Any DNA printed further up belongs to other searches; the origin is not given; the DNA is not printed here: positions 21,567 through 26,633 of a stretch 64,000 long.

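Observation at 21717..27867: Dockerin-bearing M60-like protease next to a cohesin-like, SLH-anchored protein: possible non-cellulosomal surface display of a mucinase-type enzyme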

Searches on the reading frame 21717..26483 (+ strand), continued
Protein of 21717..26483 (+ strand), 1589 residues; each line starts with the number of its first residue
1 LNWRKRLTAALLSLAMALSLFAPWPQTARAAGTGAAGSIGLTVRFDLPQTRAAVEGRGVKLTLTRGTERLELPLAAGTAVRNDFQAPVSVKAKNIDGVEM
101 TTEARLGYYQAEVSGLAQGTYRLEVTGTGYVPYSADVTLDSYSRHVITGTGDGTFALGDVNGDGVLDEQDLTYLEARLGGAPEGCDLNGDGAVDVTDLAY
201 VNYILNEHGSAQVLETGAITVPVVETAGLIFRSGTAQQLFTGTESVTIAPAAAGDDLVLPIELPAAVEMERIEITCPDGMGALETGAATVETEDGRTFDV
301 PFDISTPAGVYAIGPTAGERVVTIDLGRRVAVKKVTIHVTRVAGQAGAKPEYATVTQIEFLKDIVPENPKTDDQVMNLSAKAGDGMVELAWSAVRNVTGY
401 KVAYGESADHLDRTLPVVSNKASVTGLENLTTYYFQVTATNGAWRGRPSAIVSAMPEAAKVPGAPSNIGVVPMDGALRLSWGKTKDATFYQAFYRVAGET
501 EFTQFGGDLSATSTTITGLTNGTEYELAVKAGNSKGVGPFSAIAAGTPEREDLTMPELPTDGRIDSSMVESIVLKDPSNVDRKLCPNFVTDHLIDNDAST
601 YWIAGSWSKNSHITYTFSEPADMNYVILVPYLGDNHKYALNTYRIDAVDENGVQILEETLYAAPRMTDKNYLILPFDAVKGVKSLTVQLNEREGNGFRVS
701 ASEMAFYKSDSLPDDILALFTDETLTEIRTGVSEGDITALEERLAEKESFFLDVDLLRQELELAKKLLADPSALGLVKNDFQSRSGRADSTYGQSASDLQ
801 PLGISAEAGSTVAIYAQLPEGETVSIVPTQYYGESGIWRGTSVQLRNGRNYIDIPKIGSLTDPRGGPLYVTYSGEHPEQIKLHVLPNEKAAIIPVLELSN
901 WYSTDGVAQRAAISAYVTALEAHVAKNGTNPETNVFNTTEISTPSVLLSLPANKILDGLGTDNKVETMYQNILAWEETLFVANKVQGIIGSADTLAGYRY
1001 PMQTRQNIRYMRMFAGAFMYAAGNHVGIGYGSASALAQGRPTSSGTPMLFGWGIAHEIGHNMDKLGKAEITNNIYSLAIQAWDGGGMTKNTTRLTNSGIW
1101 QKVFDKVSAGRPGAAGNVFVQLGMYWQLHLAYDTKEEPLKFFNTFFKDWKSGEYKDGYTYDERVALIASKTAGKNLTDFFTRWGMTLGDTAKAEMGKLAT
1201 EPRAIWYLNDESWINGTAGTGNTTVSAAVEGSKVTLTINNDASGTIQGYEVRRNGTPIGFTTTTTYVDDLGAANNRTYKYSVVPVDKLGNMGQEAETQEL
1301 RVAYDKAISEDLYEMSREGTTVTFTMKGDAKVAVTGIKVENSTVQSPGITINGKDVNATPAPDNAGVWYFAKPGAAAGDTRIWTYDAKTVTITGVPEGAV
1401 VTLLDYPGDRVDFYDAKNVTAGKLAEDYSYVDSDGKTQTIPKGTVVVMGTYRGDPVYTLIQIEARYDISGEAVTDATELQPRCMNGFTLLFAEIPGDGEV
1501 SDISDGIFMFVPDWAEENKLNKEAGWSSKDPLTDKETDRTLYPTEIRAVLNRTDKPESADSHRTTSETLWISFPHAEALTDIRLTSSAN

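Call 89: search_protein_families(library=pfam, proteins=[L042:4808-5740:+, L055:6558-7775:+, L073:7904-9358:+, L082:7814-9844:+, L084:7865-10138:+, L100:7726-8559:+, L085:5845-6414:+, L059:7663-8853:+, L062:7644-9017:+, L078:7889-9400:+], max_evalue=1)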
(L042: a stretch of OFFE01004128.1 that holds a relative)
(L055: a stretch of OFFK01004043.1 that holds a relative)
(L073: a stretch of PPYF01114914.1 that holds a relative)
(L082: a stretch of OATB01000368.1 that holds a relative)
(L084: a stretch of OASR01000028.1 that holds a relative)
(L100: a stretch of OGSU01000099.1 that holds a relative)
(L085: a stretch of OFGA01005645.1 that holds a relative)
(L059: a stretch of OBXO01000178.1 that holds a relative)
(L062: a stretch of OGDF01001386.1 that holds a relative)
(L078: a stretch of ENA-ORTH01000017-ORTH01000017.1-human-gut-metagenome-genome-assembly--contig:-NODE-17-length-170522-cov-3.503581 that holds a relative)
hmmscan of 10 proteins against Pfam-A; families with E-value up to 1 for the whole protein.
L042:4808-5740:+ (311 aa): 7 families
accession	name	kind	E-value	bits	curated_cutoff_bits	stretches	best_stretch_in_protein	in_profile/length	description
PF07554.19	FIVAR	-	0.00054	21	29.2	1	200-251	3-65/71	FIVAR domain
PF11461.13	RILP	-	0.0036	18.3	24.8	1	241-282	14-55/69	Rab interacting lysosomal protein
PF12795.12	MscS_porin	-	0.036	14.1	34.4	1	194-285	52-145/238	Mechanosensitive ion channel porin domain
PF11488.14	Lge1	-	0.049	14.2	25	1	220-260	13-53/71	Transcriptional regulatory protein LGE1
PF13339.11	AATF-Che1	-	0.089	13.8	24.7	1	199-280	22-104/137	Apoptosis antagonizing transcription factor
PF07564.17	DUF1542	-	0.35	11.4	24.3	1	222-254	11-43/77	Domain of Unknown Function (DUF1542)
PF05887.16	Trypan_PARP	-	0.66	10.4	100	1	155-225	45-115/134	Procyclic acidic repetitive protein (PARP)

L055:6558-7775:+ (406 aa): 2 families
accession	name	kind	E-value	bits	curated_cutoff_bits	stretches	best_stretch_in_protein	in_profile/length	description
PF13416.11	SBP_bac_8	-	3.4e-32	112.8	27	1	105-405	1-268/279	Bacterial extracellular solute-binding protein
PF01547.30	SBP_bac_1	-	2.1e-29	104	26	1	101-386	6-306/307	Bacterial extracellular solute-binding protein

L073:7904-9358:+ (485 aa): 9 families
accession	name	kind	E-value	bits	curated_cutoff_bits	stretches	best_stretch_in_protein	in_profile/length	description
PF10814.13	CwsA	-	0.002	18.8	26.7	1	417-482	54-117/134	Cell wall synthesis protein CwsA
PF11614.14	FixG_C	-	0.017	15.7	25.6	1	34-118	26-102/119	IG-like fold at C-terminal of FixG, putative oxidoreductase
PF20225.4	DUF6584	-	0.022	15.3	27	1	373-477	71-167/171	Family of unknown function (DUF6584)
PF20185.3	DUF6548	-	0.047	14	27.3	1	417-471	107-161/164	Family of unknown function (DUF6548)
PF06024.17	Orf78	-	0.07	13.9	29.4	1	421-480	33-90/101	Orf78 (ac78)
PF09162.16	Tap-RNA_bind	-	0.11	12.9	24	1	228-259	4-35/80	Tap, RNA-binding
PF07857.17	TMEM144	-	0.11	11.9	26.2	1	387-473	112-197/332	Transmembrane family, TMEM144 of transporters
PF15099.11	PIRT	-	0.15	12.3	30.6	1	418-476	6-70/128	Phosphoinositide-interacting protein family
PF15127.11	SmAKAP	-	0.24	12.9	27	1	201-257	28-89/97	Small membrane A-kinase anchor protein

L082:7814-9844:+ (677 aa): 7 families
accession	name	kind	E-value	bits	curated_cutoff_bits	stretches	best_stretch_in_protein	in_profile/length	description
PF02368.24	Big_2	-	3.8e-17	62.4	22.8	2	601-673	4-78/79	Bacterial Ig-like domain (group 2)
PF06688.16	DUF1187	-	2.1e-05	25.2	20.7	1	278-305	19-46/61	Protein of unknown function (DUF1187)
PF13629.12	T2SS-T3SS_pil_N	-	0.002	18.2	23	1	555-592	30-71/72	Pilus formation protein N terminal region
PF22963.3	Ig_NUP210_3rd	-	0.013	16.1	27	1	545-582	49-86/105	NUP210 Ig-like domain 3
PF22359.2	Big-like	-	0.017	15.8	27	0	555-579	11-34/48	Bacterial Ig-like domain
PF25354.1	Ig_NUP210_16th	-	0.033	14.1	27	1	532-577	19-60/72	NUP210-like, Ig-like domain 16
PF21461.3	HL_N-beta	-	0.14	12.4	27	0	558-587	23-51/57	Hyaluronate lyase, N-terminal beta-sheet domain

L084:7865-10138:+ (758 aa): 12 families
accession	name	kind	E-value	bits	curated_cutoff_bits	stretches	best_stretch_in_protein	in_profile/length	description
PF02368.24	Big_2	-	1.7e-16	60.4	22.8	2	682-754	4-78/79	Bacterial Ig-like domain (group 2)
PF05184.20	SapB_1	-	3e-06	27.6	25.2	0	299-314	2-17/38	Saposin-like type B, region 1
PF11880.13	DUF3400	-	0.00015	21.7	25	0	226-243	14-32/45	Domain of unknown function (DUF3400)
PF13629.12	T2SS-T3SS_pil_N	-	0.0041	17.2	23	1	637-673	31-71/72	Pilus formation protein N terminal region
PF14912.11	THEG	-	0.0098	16.7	27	0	282-299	1-18/58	Testicular haploid expressed repeat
PF18113.7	Rbx_binding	-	0.023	14.9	22.1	0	189-239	18-68/71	Rubredoxin binding C-terminal domain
PF22963.3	Ig_NUP210_3rd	-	0.036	14.7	27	1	627-663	50-86/105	NUP210 Ig-like domain 3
PF18509.6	MCR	-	0.082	12.9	30.4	0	299-309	19-29/30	Magnetochrome domain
PF21461.3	HL_N-beta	-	0.11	12.7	27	0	639-667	23-50/57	Hyaluronate lyase, N-terminal beta-sheet domain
PF09699.15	Paired_CXXCH_1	-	0.12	12.5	20.6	0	457-470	6-19/41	Doubled CXXCH motif (Paired_CXXCH_1)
PF25354.1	Ig_NUP210_16th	-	0.14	12.1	27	1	627-660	29-62/72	NUP210-like, Ig-like domain 16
PF06940.17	DUF1287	-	0.15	12.2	25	0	296-330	28-62/163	Domain of unknown function (DUF1287)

L100:7726-8559:+ (278 aa): 2 families
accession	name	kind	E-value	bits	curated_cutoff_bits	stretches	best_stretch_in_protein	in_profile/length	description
PF01080.22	Presenilin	-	0.31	10.2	34.3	1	163-243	245-320/408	Presenilin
PF02535.28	Zip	-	0.78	9.3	35.1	0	177-249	102-174/323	ZIP Zinc transporter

L085:5845-6414:+ (190 aa): 0 families

L059:7663-8853:+ (397 aa): 2 families
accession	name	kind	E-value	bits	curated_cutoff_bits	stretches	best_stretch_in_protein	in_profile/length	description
PF00395.25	SLH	-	2e-43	146.5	20.8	3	219-260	2-44/44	S-layer homology domain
PF24798.1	Ig-CFAP74_4th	-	0.088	13.4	28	1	41-81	43-78/95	CFAP74 forth Ig-like domain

L062:7644-9017:+ (458 aa): 3 families
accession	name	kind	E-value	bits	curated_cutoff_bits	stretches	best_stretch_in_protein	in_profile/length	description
PF00395.25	SLH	-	1.3e-33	115.1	20.8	3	336-378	2-44/44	S-layer homology domain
PF22820.2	TcaA_3rd_4th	-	0.028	14.8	27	1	182-223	3-48/73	TcaA protein 3rd/4th domain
PF03432.20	Relaxase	-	0.29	11.9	24.6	0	350-391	36-77/132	MobA/VirD2-like, nuclease domain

L078:7889-9400:+ (504 aa): 4 families
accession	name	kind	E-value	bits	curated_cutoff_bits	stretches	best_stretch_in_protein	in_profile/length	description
PF10814.13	CwsA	-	0.00021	22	26.7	1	436-501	54-117/134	Cell wall synthesis protein CwsA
PF09162.16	Tap-RNA_bind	-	0.11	12.8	24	1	247-278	4-35/80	Tap, RNA-binding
PF13425.11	O-antigen_lig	-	0.19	11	31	1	418-486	265-333/462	O-antigen ligase like membrane protein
PF20225.4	DUF6584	-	0.61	10.5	27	1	393-496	72-167/171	Family of unknown function (DUF6584)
